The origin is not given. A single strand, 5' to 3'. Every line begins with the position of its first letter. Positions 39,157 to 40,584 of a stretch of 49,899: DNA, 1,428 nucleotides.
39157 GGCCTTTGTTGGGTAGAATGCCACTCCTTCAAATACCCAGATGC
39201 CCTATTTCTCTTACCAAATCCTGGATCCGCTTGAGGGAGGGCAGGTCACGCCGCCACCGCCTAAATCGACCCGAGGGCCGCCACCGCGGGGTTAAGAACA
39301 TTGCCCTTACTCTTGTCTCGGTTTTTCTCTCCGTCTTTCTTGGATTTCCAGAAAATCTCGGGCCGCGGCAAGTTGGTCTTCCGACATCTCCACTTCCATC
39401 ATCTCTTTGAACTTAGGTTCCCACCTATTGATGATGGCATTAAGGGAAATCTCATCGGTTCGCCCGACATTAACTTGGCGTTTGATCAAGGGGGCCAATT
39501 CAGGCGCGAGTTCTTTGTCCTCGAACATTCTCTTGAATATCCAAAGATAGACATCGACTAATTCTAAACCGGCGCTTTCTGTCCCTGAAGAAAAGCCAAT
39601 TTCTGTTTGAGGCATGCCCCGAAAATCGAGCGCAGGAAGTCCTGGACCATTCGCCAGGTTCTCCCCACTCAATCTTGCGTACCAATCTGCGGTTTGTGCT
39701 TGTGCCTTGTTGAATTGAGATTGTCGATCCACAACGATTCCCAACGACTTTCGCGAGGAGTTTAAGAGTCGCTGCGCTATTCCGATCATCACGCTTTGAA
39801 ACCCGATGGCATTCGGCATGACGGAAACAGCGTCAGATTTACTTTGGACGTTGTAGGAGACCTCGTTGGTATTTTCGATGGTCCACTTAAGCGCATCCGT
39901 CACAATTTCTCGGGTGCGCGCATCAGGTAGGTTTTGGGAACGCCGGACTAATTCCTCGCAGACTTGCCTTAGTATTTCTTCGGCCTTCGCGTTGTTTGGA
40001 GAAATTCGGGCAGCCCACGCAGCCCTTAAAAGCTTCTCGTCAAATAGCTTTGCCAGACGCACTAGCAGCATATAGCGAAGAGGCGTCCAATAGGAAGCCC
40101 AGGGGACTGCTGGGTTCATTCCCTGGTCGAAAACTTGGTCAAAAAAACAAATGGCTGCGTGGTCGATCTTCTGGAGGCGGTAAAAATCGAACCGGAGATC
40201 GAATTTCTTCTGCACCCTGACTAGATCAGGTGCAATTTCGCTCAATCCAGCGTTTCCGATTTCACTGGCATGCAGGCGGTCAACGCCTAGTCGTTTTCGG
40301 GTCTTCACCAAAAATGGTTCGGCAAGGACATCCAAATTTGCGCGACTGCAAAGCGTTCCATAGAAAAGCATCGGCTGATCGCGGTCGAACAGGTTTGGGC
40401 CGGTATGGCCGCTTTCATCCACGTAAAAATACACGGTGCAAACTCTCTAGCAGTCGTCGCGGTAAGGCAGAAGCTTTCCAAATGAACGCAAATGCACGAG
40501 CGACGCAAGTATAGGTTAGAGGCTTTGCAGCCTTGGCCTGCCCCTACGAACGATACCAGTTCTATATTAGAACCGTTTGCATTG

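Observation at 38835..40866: DUF3800 gene inserted between tail chaperone and tape measure, bracketed by a duplicated frameshift segment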

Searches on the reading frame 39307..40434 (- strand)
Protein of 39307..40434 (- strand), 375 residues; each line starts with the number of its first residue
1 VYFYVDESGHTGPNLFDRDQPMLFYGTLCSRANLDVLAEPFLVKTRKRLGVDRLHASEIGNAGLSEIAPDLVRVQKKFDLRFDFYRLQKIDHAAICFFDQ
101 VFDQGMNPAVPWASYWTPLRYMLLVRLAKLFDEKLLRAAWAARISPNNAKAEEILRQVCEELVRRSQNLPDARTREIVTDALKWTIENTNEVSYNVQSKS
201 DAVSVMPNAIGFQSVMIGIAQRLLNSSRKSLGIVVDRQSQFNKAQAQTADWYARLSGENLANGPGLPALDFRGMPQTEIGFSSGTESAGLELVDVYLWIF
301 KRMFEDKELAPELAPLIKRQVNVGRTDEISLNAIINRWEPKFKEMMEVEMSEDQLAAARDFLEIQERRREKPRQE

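Call 5: search_protein_families(library=pfam, proteins=[window:39307-40434:-], max_evalue=0.01)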
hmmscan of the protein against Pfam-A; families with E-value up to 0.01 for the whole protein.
window:39307-40434:- (375 aa): 1 family
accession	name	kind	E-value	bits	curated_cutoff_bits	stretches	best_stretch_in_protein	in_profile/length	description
PF12686.12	DUF3800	-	8.1e-05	23.8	21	1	2-302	1-148/149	Protein of unknown function (DUF3800)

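Call 6: search_protein_families(library=padloc, proteins=[window:39307-40434:-], max_evalue=1)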
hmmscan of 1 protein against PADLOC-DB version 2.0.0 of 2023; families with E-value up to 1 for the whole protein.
window:39307-40434:- (375 aa): 0 families

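Call 7: search_protein_families(library=phrogs, proteins=[window:39307-40434:-], max_evalue=0.01)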
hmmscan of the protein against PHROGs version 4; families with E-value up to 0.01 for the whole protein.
window:39307-40434:- (375 aa): 1 family
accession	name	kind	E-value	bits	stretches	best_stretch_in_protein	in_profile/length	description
phrog_12991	-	unknown function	0.0025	18.1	1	3-25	5-27/360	-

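Call 8: find_homologous_proteins(query=window:39307-40434:-, max_evalue=0.001)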
Query window:39307-40434:- (375 aa): 980 proteins with E <= 0.001 among 6988 candidates; the best 120 are listed.
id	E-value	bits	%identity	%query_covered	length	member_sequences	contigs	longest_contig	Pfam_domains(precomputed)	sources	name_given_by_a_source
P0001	4.1e-229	778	91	100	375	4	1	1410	PF12686.13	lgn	-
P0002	1.6e-219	746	87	100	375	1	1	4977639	PF12686.13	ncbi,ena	-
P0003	4.7e-211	718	84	100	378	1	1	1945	PF12686.13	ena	-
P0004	4.8e-201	685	79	100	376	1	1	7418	PF12686.13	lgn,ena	-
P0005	3.1e-191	653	83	91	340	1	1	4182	PF12686.13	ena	-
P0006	2.8e-169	581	68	98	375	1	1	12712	PF12686.13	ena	-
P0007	1.9e-161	555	66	99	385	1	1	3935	PF12686.13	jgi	jgi:hypothetical protein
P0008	4.3e-160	551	64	99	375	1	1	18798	PF12686.13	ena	-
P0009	1.2e-158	546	65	99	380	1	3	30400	PF12686.13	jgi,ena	-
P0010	2.9e-152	525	61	97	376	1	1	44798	PF12686.13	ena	-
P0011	2.5e-150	519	60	99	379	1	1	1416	PF12686.13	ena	-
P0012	2.3e-146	506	60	99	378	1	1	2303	PF12686.13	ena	-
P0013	9.4e-139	480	57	99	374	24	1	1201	PF12686.13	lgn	-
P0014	3.1e-137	476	56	98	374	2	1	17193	PF12686.13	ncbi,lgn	-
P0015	1.6e-136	473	57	99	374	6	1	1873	PF12686.13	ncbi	-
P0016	7.5e-136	471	56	98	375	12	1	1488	PF12686.13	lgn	-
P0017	1.2e-135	470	57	98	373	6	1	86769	PF12686.13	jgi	-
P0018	1.3e-135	470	56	99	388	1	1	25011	PF12686.13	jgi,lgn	jgi:hypothetical protein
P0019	1.3e-135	470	57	98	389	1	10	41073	PF12686.13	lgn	-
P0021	2.1e-135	469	56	98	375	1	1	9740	PF12686.13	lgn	-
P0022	2.3e-135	469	58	94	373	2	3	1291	PF12686.13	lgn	-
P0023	2.5e-135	469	58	99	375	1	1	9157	PF12686.13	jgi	jgi:hypothetical protein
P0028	5.7e-135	468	57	98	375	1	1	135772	PF12686.13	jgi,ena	-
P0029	5.7e-135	468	57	98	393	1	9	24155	PF12686.13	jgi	jgi:hypothetical protein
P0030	7.0e-135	468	59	98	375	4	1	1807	PF12686.13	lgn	-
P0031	7.4e-135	468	58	98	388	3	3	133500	PF12686.13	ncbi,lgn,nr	ncbi:MAG: DUF3800 domain-containing protein [Comamonadaceae bacterium]|nr:DUF3800 domain-containing 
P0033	1.0e-134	467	57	99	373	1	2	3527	PF12686.13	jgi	jgi:hypothetical protein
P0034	1.1e-134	467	57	98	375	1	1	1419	PF12686.13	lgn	-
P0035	1.4e-134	467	57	98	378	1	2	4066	PF12686.13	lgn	-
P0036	1.6e-134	467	55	98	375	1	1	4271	PF12686.13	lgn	-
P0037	1.6e-134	467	56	98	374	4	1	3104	PF12686.13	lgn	-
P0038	1.7e-134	466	56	98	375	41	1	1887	PF12686.13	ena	-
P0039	1.8e-134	466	57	98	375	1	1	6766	PF12686.13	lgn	-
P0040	1.8e-134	466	55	100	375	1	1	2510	PF12686.13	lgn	-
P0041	1.9e-134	466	57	98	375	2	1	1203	PF12686.13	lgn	-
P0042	2.0e-134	466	57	98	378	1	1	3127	PF12686.13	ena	-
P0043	2.2e-134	466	57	99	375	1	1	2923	PF12686.13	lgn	-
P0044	5.8e-134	465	55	98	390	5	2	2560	PF12686.13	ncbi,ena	-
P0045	6.5e-134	465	56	98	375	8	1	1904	PF12686.13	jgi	-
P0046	7.7e-134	464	56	99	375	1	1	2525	PF12686.13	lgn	-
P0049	1.4e-133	463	57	98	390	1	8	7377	PF12686.13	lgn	-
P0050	2.1e-133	463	56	99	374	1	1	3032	PF12686.13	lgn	-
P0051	2.1e-133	463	56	99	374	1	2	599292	PF12686.13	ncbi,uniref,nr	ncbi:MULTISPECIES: DUF3800 domain-containing protein [unclassified Cobetia]|uniref:DUF3800 domain-co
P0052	2.4e-133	463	57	99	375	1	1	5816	PF12686.13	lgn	-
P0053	2.5e-133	463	56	98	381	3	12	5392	PF12686.13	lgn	-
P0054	2.9e-133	462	56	99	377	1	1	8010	PF12686.13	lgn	-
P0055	3.4e-133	462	56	99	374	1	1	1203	PF12686.13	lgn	-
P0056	3.6e-133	462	55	98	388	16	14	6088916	PF12686.13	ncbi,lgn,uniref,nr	ncbi:uncharacterized protein sS8_0858 [Methylocaldum marinum]|uniref:DUF3800 domain-containing prote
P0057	3.6e-133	462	56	98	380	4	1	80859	PF12686.13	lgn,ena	-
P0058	5.4e-133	462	56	99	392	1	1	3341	PF12686.13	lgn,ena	-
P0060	1.0e-132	461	54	100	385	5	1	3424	PF12686.13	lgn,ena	-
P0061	1.2e-132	460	56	99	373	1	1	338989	PF12686.13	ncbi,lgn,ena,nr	ncbi:MAG: hypothetical protein B6D73_10740 [gamma proteobacterium symbiont of Stewartia floridana]|n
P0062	1.7e-132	460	55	98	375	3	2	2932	PF12686.13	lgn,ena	-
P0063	1.8e-132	460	57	98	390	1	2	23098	PF12686.13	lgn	-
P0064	2.2e-132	460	56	99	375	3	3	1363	PF12686.13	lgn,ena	-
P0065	2.3e-132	459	55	100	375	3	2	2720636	PF12686.13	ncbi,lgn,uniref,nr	ncbi:uncharacterized protein DUF3800 [Sulfuritortus calidifontis]|uniref:Uncharacterized protein DUF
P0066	2.3e-132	459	57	98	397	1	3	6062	PF12686.13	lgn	-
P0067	2.4e-132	459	56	99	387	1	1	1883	PF12686.13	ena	-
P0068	2.5e-132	459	54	98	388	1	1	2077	PF12686.13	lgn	-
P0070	4.8e-132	458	57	99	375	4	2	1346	PF12686.13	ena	-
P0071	5.3e-132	458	56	98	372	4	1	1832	PF12686.13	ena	-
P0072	6.1e-132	458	56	99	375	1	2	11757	PF12686.13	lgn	-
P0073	7.2e-132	458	55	99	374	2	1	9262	PF12686.13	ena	-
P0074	7.7e-132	458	57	98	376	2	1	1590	PF12686.13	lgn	-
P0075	7.9e-132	458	55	99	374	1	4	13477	PF12686.13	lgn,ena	-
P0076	9.6e-132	457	56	98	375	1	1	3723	PF12686.13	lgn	-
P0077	9.8e-132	457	55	98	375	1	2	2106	PF12686.13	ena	-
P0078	1.0e-131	457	56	99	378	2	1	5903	PF12686.13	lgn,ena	-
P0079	1.1e-131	457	56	98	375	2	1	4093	PF12686.13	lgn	-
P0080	1.2e-131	457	56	98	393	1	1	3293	PF12686.13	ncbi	-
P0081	1.3e-131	457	56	98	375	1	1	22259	PF12686.13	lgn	-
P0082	1.7e-131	457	54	99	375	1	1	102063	PF12686.13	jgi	jgi:hypothetical protein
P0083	1.8e-131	457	56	98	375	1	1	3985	PF12686.13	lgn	-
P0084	1.9e-131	456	56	98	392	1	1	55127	PF12686.13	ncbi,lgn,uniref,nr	ncbi:hypothetical protein BCO18175_07303 [Burkholderia contaminans]|uniref:DUF3800 domain-containing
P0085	2.0e-131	456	55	98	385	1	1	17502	PF12686.13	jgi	jgi:hypothetical protein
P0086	2.0e-131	456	56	99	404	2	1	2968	PF12686.13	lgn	-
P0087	2.2e-131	456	55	99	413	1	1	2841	PF12686.13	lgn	-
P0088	2.8e-131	456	56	99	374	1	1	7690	PF12686.13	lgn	-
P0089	3.0e-131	456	56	98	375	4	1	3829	PF12686.13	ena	-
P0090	3.6e-131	456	56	98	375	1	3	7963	PF12686.13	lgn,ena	-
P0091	4.1e-131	455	56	99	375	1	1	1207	PF12686.13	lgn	-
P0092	5.4e-131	455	55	99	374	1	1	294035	PF12686.13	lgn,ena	-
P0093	6.1e-131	455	56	99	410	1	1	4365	PF12686.13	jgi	jgi:Protein of unknown function (DUF3800)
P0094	7.7e-131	454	58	92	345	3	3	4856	PF12686.13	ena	-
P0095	8.1e-131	454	54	98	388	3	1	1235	PF12686.13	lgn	-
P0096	1.0e-130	454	57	98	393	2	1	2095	PF12686.13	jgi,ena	-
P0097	1.0e-130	454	55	98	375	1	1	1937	PF12686.13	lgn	-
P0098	1.1e-130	454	55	98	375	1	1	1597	PF12686.13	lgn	-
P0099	1.2e-130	454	56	99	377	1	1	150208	PF12686.13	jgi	jgi:hypothetical protein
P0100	1.4e-130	454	54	98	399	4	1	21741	PF12686.13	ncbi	ncbi:MAG: hypothetical protein ACJAR0_004046 [Candidatus Azotimanducaceae bacterium]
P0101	1.5e-130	454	57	98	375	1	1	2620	PF12686.13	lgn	-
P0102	1.6e-130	453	55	99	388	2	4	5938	PF12686.13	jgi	jgi:Protein of unknown function (DUF3800)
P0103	1.7e-130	453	54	99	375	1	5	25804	PF12686.13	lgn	-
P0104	1.7e-130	453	55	100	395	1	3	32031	PF12686.13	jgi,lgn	jgi:hypothetical protein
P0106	2.6e-130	453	54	98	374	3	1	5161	PF12686.13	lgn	-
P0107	2.8e-130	453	56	98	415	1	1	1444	PF12686.13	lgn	-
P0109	3.8e-130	452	55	98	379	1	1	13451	PF12686.13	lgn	-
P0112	4.0e-130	452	56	99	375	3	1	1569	PF12686.13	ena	-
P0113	4.1e-130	452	56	99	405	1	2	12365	PF12686.13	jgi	jgi:hypothetical protein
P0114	4.1e-130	452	55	100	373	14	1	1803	PF12686.13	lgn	-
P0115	4.4e-130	452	56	98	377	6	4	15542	PF12686.13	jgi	jgi:hypothetical protein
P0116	4.7e-130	452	56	99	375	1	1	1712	PF12686.13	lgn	-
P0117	4.9e-130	452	54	98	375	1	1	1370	PF12686.13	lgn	-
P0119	5.7e-130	452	55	98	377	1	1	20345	PF12686.13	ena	-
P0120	6.1e-130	451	56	99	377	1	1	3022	PF12686.13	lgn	-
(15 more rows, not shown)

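Call 10: find_encoding_contigs(protein=P0002, flank=10000, max_places=4)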
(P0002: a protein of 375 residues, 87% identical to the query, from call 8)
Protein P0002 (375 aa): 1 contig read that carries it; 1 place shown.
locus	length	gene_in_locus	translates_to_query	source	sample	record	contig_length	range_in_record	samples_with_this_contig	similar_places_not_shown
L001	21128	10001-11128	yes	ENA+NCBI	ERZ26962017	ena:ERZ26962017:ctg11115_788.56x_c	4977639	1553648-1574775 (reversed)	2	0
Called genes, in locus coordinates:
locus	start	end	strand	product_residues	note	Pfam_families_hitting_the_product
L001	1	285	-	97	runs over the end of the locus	PF07045:DUF1330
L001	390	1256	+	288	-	PF00126:HTH_1, PF03466:LysR_substrate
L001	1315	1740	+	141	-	PF00582:Usp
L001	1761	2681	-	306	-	PF03976:PPK2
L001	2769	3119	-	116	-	-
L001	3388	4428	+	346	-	PF02424:ApbE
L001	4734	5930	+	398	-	PF13356:Arm-DNA-bind_3, PF22022:Phage_int_M, PF00589:Phage_integrase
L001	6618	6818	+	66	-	PF12728:HTH_17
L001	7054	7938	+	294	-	PF23639:DUF7146, PF01751:Toprim (faint), PF13155:Toprim_2, PF13362:Toprim_3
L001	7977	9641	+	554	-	PF13148:DUF3987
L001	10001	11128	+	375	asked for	PF12686:DUF3800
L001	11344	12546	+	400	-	PF06114:Peptidase_M78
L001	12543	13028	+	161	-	PF14367:DUF4411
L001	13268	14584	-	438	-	-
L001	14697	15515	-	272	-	-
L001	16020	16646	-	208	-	PF02798:GST_N, PF13417:GST_N_3, PF13409:GST_N_2, PF14497:GST_C_3, PF00043:GST_C, PF13410:GST_C_2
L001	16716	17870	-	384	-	PF01053:Cys_Met_Meta_PP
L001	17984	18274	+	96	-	PF07045:DUF1330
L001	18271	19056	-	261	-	PF01694:Rhomboid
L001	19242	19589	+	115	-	PF00903:Glyoxalase, PF18029:Glyoxalase_6, PF22677:Ble-like_N (weak)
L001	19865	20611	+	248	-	-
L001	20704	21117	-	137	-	-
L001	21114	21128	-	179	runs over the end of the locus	-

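Call 11: find_encoding_contigs(protein=P0004, flank=10000, max_places=4)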
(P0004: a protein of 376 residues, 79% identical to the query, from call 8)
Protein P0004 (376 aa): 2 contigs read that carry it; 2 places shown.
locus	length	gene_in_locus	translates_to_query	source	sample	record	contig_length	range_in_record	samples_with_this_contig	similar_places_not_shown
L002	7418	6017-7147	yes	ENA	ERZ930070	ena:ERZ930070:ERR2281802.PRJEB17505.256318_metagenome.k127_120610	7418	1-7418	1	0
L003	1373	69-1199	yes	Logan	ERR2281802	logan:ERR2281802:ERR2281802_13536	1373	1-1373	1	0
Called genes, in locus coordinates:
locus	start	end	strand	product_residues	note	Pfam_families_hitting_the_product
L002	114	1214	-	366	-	PF01926:MMR_HSR1, PF02421:FeoB_N, PF06071:YchF-GTPase_C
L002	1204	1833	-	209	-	PF01195:Pept_tRNA_hydro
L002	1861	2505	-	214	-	PF01386:Ribosomal_L25p, PF14693:Ribosomal_TL5_C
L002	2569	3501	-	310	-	PF13793:Pribosyltran_N, PF00156:Pribosyltran, PF14572:Pribosyl_synth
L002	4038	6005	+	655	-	PF13589:HATPase_c_3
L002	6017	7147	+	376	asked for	PF12686:DUF3800 (weak)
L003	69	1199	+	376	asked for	PF12686:DUF3800 (weak)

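Call 32: find_encoding_contigs(protein=P0001, flank=10000, max_places=4)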
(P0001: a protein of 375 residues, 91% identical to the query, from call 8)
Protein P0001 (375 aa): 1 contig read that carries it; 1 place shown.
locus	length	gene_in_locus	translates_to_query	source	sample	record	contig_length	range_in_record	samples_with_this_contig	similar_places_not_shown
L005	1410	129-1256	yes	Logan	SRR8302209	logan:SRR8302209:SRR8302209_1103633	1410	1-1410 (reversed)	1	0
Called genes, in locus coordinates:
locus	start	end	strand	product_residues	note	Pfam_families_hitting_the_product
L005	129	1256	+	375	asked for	PF12686:DUF3800 (weak)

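Call 33: find_encoding_contigs(protein=P0003, flank=10000, max_places=4)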
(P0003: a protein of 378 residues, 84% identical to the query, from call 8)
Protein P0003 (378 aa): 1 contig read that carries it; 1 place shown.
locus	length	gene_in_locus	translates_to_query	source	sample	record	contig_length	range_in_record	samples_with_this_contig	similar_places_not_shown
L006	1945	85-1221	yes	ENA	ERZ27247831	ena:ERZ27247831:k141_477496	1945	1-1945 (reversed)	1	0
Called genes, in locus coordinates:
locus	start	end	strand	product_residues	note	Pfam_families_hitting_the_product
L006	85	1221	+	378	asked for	PF12686:DUF3800 (weak)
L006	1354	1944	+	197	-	?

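Call 34: find_encoding_contigs(protein=P0005, flank=10000, max_places=4)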
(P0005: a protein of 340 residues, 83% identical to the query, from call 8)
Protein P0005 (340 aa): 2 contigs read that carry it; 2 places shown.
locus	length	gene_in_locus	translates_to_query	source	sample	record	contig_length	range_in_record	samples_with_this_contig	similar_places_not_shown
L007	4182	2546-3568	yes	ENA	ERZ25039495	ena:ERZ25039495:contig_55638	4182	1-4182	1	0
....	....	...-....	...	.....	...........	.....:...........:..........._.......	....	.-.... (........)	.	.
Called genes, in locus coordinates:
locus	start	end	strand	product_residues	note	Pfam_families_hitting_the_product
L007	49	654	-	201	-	PF18735:HEPN_RiboL-PSP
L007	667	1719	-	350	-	PF13614:AAA_31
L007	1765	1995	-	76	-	-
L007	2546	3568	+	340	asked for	PF12686:DUF3800 (weak)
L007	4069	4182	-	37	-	?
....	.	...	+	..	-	?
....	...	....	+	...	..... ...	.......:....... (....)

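Call 53: search_solved_structures(query=A2, max_evalue=10)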
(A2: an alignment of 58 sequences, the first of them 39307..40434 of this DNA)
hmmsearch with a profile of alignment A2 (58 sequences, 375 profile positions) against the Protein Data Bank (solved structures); distinct sequences matched with E-value up to 10: 1.
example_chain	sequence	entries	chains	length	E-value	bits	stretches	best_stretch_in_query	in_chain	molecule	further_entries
8fit_A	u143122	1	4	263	1.1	11.1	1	151-229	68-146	cs074A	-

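Call 54: find_related_loci(query=A2, collection=genome_contigs, flank=6000)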
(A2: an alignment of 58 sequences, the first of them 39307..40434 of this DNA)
Query A2 (375 aa) in genome_contigs; peptide patterns used: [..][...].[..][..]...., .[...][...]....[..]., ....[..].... (x = any residue, [..] = any of these).
177 stretches matched a pattern; 99 encode a relative of the query (tblastn E <= 1e-3); the best 80 are kept; 80 distinct loci.
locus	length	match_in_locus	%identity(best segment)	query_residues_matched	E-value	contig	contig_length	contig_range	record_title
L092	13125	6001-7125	86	1-375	0e+0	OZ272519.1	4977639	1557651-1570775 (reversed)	MAG: Alphaproteobacteria bacterium isolate 430c2cbf-9ad9-4a95-bf33-1e0b0696399c genome assembly, chromosome: 1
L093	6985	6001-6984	82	1-328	0e+0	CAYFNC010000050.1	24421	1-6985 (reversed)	MAG TPA_asm: uncultured Hyphomicrobiales bacterium isolate ERP019367_co2_49 genome assembly, contig: NODE_1509_length_24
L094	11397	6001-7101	56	1-369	9e-144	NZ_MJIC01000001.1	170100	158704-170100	Alteromonas lipolytica strain JW12 Alteromonas_lipolytica_JW12_S1, whole genome shotgun sequence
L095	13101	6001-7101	56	1-369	5e-143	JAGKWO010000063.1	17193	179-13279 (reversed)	MAG: Gammaproteobacteria bacterium isolate C7_D7_9 C7_D7_9_517, whole genome shotgun sequence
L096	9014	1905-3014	58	1-369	2e-142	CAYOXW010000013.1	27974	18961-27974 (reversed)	MAG TPA_asm: uncultured Methylibium sp. isolate SRP302895_co1_222 genome assembly, contig: NODE_3010_length_27974_cov_65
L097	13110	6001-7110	58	1-369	5e-142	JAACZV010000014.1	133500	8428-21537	MAG: Comamonadaceae bacterium isolate SCNH_6 1666100014, whole genome shotgun sequence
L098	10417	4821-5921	54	1-369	1e-137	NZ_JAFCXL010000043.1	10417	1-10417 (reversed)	Massilia sp. DWR3-1-1 NODE_43_length_10417_cov_101.284521, whole genome shotgun sequence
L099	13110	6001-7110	55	1-369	6e-138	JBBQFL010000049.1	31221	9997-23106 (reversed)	MAG: Burkholderiales bacterium isolate Co_metawrap_1031 Cmw_1031_k141_16312728_length_31221_cov_16.9959, whole genome sh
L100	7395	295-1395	54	1-369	6e-137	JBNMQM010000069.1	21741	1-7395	MAG: Candidatus Azotimanducaceae bacterium isolate 3300053697_49 Ga0535652_0002884, whole genome shotgun sequence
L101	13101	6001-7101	56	1-369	1e-136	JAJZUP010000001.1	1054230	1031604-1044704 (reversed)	MAG: Proteobacteria bacterium isolate SKS4.bin41 NODE_3_length_1054230_cov_35.360178, whole genome shotgun sequence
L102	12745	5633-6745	54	1-370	1e-134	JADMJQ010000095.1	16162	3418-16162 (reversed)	MAG: Roseateles sp. isolate MAG_41 NODE_2428_length_16162_cov_4.494630, whole genome shotgun sequence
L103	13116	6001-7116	53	1-374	1e-133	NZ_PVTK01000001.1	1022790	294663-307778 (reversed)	Vreelandella songnenensis strain CGMCC 1.12152 Ga0171609_101, whole genome shotgun sequence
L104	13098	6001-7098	55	1-369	3e-133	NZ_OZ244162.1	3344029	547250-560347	MAG: Algiphilus sp. isolate dd919ab0-ff71-4ff6-8152-ac5c3678e526 chromosome 1, complete sequence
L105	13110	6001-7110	54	1-369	3e-133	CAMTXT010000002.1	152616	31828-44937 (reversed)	MAG: uncultured Nitrosomonadales bacterium isolate G02_MAG_00005 genome assembly, contig: G02_MAG_00005_000000000010, wh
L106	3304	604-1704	54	1-369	1e-137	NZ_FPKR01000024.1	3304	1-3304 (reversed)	Chitinimonas taiwanensis DSM 18899, whole genome shotgun sequence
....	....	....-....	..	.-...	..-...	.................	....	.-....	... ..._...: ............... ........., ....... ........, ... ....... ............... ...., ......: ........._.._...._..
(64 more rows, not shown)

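Call 58: predict_structure(alignment_id=A2)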
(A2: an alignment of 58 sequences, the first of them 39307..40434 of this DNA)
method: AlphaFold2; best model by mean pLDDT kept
length: 375 residues; sequences in the alignment: 58
mean_pLDDT: 91.3   pTM: 0.87
mean pLDDT of the five models: 91.3, 89.8, 89.2, 86.8, 86.3
residues with pLDDT >= 90: 263; 70-90: 107; 50-70: 5; < 50: 0
segments of 3 or more residues with pLDDT < 50: none
pLDDT, mean of each block of 10 residues (from residue 1): 93 89 96 96 96 93 96 96 95 94 81 77 93 98 96 98 96 91 94 91 89 93 86 91 91 90 79 92 93 97 94 93 90 92 87 89 84 68
secondary structure, 60 per line:
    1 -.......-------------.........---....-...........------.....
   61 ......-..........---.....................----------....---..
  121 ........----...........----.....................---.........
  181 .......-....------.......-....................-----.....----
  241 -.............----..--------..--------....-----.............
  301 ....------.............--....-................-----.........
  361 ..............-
elements in order: E2-8 E22-30 H34-37 H39-49 H56-66 H68-77 E81-88 H89-101 H112-115 H119-128 H133-143 H148-168 H172-187 H189-192 H199-205 H207-226 E232-236 H242-254 E279-282 H288-304 H311-323 E326-329 H331-346 H352-374
